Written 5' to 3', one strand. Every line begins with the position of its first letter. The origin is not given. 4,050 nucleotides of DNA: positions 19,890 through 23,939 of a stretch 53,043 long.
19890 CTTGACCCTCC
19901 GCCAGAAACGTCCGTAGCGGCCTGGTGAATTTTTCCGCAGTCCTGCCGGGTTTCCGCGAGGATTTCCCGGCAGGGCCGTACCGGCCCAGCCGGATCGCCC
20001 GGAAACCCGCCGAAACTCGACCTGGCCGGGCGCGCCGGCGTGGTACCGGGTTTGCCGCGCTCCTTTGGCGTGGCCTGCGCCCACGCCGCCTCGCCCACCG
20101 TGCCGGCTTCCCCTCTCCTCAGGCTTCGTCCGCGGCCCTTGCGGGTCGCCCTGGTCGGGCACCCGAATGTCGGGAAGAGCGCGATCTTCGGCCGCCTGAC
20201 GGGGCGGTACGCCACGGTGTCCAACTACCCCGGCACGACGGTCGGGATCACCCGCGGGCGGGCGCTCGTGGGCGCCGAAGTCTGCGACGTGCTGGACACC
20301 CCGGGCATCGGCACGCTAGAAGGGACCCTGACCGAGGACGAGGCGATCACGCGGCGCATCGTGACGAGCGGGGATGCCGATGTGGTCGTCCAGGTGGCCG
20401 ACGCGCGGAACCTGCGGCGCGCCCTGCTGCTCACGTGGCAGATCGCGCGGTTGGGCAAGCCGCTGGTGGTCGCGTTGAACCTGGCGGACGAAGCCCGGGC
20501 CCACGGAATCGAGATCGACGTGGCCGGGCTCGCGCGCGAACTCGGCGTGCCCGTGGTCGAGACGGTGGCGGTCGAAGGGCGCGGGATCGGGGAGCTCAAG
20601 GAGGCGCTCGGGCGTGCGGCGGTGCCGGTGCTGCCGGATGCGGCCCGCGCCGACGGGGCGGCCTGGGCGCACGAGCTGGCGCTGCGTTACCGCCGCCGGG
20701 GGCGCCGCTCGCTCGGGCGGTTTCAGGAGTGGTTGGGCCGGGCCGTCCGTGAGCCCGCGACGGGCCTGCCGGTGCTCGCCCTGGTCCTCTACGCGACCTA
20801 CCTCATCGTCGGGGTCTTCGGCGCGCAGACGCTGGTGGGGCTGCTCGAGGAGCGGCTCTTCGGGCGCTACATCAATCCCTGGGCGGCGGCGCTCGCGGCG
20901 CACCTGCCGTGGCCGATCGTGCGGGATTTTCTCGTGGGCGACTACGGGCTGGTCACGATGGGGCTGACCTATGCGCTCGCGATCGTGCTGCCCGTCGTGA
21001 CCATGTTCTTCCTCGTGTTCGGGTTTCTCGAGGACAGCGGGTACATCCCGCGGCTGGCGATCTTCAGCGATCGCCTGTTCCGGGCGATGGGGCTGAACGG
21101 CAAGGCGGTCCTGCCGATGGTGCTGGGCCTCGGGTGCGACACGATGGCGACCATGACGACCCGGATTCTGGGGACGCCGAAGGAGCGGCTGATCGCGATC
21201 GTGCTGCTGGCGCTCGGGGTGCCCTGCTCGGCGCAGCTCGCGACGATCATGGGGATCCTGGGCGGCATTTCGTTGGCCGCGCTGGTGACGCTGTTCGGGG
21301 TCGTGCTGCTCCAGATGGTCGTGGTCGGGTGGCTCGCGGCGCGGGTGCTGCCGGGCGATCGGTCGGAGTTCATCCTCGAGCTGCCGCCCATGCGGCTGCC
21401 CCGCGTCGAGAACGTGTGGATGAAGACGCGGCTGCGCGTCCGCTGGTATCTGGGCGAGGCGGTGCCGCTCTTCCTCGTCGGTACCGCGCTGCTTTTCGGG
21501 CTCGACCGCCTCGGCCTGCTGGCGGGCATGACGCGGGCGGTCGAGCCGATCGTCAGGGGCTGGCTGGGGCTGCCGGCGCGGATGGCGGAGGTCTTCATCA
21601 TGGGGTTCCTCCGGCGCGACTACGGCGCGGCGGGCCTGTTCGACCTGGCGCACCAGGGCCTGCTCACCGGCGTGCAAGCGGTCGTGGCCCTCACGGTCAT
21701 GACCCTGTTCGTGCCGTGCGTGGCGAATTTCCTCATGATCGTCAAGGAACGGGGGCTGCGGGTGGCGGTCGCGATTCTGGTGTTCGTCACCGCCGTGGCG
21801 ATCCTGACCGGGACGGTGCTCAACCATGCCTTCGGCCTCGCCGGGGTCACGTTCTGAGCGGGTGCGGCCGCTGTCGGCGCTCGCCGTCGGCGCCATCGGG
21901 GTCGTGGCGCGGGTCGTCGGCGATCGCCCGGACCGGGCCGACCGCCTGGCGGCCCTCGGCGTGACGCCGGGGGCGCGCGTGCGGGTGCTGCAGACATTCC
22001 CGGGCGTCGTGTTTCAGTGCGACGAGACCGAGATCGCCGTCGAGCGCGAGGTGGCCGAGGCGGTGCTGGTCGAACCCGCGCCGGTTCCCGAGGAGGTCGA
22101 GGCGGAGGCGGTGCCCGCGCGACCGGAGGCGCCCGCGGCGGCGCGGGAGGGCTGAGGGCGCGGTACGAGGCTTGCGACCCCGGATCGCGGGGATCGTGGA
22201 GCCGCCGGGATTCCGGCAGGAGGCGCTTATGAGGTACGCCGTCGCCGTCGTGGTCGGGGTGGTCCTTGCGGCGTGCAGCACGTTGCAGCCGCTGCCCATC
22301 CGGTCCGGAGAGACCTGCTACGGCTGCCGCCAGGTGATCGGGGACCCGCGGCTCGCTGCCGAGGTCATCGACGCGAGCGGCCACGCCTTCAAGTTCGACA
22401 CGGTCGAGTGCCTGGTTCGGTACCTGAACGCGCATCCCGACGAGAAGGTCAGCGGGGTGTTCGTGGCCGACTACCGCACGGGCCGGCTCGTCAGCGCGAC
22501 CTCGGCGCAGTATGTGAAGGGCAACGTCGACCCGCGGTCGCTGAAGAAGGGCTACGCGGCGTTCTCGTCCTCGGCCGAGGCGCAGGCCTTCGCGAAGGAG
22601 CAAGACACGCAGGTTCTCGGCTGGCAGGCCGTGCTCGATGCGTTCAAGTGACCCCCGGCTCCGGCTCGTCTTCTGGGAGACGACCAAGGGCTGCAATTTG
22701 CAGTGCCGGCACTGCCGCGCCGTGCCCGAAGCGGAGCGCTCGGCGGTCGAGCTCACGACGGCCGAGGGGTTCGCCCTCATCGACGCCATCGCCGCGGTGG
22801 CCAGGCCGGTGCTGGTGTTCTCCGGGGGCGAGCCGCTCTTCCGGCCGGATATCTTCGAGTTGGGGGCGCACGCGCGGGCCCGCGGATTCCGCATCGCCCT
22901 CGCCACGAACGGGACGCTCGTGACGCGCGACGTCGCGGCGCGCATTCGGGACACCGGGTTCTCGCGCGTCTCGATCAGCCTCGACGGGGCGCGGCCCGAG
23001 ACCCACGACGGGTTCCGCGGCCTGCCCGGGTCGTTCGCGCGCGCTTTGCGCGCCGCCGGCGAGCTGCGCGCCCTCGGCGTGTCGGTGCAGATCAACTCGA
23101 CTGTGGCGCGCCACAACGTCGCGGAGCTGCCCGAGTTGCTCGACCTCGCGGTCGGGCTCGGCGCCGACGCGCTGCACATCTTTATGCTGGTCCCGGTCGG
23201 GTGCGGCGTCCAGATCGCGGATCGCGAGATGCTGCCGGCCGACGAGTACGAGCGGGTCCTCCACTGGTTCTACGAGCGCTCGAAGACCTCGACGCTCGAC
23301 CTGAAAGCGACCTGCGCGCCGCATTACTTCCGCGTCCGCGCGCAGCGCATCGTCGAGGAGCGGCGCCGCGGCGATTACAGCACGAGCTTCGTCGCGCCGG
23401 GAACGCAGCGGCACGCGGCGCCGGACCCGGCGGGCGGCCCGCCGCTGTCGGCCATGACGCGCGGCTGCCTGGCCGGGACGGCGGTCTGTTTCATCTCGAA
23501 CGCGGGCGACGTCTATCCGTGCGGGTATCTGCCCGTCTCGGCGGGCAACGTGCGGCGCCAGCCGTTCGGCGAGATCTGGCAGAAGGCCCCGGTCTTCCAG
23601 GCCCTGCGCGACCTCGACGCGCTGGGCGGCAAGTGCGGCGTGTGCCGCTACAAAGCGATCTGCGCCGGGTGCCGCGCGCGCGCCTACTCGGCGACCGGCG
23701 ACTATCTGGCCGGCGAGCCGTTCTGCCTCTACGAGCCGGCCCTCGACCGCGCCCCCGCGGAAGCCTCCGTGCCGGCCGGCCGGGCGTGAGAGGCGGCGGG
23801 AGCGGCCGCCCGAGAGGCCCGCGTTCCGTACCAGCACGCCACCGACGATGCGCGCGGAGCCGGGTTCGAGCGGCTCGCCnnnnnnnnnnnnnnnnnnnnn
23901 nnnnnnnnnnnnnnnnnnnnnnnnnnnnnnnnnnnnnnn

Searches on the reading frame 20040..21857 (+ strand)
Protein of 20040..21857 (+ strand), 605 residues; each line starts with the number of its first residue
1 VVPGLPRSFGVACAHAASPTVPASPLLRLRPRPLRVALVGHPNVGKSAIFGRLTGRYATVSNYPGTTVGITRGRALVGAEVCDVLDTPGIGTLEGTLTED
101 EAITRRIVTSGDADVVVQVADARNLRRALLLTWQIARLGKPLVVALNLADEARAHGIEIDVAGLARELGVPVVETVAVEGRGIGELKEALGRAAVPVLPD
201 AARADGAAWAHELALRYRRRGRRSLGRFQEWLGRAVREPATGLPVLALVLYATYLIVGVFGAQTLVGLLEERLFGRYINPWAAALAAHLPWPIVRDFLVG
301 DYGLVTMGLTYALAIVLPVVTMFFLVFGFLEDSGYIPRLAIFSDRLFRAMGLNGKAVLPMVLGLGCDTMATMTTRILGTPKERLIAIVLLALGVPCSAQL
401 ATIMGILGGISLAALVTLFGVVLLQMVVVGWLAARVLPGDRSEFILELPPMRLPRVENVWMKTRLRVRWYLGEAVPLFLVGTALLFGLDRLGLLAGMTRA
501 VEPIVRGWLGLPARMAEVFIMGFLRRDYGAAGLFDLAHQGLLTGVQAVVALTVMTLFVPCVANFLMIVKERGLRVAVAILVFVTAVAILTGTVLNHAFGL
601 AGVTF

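Call 31: search_protein_families(library=pfam, proteins=[window:20040-21857:+], max_evalue=0.001)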
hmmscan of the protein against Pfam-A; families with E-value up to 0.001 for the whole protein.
window:20040-21857:+ (605 aa): 4 families
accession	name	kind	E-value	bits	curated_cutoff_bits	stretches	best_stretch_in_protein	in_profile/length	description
PF02421.24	FeoB_N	-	2.3e-47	160.9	27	1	35-189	2-155/156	Ferrous iron transport protein B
PF07670.19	Gate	-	2.9e-27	95.6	29.6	2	315-408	3-102/104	Nucleoside recognition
PF01926.29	MMR_HSR1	-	1.5e-18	67.4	21.9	1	35-147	1-112/113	50S ribosome-binding GTPase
PF07664.17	FeoB_C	-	1.6e-12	47.4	26.6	1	417-464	3-52/54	Ferrous iron transport protein B C terminus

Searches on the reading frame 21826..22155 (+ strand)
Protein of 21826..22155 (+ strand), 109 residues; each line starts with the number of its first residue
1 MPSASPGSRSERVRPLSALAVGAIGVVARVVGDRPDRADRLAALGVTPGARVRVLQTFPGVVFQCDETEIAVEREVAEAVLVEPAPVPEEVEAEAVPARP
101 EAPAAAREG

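Call 31: search_protein_families(library=pfam, proteins=[window:21826-22155:+], max_evalue=0.001)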
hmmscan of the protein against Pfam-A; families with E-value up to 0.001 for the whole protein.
window:21826-22155:+ (109 aa): 1 family
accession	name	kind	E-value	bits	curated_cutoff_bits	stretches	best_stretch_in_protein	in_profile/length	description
PF04023.20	FeoA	-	5.2e-15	55.7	23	1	15-84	2-74/74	FeoA domain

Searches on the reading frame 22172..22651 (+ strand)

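Call 31: search_protein_families(library=pfam, proteins=[window:22172-22651:+], max_evalue=0.001)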
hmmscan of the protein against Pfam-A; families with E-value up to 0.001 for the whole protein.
window:22172-22651:+ (159 aa): 1 family
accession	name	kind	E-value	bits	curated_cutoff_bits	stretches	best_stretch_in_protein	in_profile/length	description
PF05573.18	NosL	-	1.4e-10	42.1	24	1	40-154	1-126/131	NosL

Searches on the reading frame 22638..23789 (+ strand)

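Call 31: search_protein_families(library=pfam, proteins=[window:22638-23789:+], max_evalue=0.001)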
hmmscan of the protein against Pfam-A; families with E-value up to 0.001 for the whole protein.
window:22638-23789:+ (383 aa): 3 families
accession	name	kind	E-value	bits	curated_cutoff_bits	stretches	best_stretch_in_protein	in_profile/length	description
PF04055.27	Radical_SAM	-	2.4e-25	90.1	29.5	1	14-170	2-165/166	Radical SAM superfamily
PF13186.11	SPASM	-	3.4e-09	37.3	21.5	1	277-336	1-66/67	Iron-sulfur cluster-binding domain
PF13353.11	Fer4_12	-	0.00016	22.4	22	1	9-93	7-92/137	4Fe-4S single cluster domain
